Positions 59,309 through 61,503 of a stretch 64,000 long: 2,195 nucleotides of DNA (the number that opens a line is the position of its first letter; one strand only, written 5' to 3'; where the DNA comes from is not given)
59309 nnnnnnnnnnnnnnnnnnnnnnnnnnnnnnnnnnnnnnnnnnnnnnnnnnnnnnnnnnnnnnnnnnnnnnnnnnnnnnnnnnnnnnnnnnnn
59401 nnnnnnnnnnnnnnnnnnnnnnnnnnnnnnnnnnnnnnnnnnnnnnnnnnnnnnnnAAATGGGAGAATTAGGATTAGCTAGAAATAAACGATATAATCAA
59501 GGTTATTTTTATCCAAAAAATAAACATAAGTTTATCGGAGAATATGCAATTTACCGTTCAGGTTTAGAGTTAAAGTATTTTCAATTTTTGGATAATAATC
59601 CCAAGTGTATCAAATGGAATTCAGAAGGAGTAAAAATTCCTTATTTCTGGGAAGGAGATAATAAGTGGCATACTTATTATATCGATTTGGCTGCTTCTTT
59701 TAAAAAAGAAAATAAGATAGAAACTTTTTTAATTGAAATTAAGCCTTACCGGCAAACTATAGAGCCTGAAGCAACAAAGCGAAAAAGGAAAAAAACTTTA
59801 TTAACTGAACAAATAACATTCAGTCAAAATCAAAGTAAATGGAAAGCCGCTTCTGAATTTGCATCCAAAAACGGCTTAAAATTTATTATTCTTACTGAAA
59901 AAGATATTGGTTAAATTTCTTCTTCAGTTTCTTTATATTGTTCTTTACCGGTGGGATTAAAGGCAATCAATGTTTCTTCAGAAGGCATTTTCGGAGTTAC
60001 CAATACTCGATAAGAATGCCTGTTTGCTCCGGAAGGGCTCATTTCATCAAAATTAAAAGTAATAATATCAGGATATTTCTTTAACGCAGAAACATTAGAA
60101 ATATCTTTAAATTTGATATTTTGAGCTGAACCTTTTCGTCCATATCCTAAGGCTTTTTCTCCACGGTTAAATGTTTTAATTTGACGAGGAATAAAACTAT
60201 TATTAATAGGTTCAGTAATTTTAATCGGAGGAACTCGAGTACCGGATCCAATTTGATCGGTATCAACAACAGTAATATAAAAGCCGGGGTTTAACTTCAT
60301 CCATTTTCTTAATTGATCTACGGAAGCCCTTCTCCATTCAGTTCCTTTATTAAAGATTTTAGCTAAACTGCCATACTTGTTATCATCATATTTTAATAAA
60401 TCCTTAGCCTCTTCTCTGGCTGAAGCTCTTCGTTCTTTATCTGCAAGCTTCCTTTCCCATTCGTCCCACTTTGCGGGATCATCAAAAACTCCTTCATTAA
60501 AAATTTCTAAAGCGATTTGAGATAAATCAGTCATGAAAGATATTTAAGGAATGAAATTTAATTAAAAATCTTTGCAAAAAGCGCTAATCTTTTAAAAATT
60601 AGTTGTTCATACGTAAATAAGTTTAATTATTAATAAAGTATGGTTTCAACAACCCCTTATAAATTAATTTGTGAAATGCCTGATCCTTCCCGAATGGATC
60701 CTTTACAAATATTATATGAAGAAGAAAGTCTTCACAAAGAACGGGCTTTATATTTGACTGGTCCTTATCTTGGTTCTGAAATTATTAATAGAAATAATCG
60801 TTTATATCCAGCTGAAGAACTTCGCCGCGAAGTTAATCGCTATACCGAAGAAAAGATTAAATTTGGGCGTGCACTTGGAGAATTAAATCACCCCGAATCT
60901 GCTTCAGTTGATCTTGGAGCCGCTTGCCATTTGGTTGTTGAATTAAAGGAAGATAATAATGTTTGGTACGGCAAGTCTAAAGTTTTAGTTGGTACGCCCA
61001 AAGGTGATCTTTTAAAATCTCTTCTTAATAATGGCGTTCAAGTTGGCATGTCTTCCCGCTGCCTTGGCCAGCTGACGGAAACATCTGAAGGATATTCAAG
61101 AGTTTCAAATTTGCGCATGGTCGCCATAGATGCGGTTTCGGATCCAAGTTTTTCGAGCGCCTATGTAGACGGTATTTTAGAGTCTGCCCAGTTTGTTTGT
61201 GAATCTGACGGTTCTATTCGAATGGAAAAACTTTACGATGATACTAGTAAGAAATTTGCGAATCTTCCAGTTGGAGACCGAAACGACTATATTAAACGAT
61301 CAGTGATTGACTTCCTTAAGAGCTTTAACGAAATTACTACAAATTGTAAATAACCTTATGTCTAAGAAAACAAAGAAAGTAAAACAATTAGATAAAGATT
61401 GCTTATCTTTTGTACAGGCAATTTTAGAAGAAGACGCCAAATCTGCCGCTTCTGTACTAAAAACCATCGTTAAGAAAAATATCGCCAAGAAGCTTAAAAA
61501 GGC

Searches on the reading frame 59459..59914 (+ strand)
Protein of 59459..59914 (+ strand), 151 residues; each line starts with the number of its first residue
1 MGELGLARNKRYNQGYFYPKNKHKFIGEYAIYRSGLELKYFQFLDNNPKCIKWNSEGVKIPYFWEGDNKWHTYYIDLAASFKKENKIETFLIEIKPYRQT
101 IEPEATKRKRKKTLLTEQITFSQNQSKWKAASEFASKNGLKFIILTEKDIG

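Call 84: search_protein_families(library=phrogs, proteins=[window:59459-59914:+], max_evalue=0.001)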
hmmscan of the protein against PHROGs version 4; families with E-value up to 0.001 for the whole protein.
window:59459-59914:+ (151 aa): 3 families
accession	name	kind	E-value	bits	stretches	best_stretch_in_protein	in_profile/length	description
phrog_218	-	connector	2.1e-43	148.9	1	12-150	3-141/148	head closure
phrog_14892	-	connector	4.9e-23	82.8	1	41-148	1-108/117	head closure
phrog_15427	-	DNA, RNA and nucleotide metabolism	4.3e-05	24.3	0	26-104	159-227/270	endonuclease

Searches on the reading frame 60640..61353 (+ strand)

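Call 84: search_protein_families(library=phrogs, proteins=[window:60640-61353:+], max_evalue=0.001)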
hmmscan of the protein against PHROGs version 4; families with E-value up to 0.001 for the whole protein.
window:60640-61353:+ (237 aa): 2 families
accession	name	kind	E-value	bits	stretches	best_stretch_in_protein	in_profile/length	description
phrog_207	-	head and packaging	2.2e-49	169.8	1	24-190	27-193/519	head maturation protease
phrog_3014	-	head and packaging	2e-07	31.5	1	31-188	21-204/266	head maturation protease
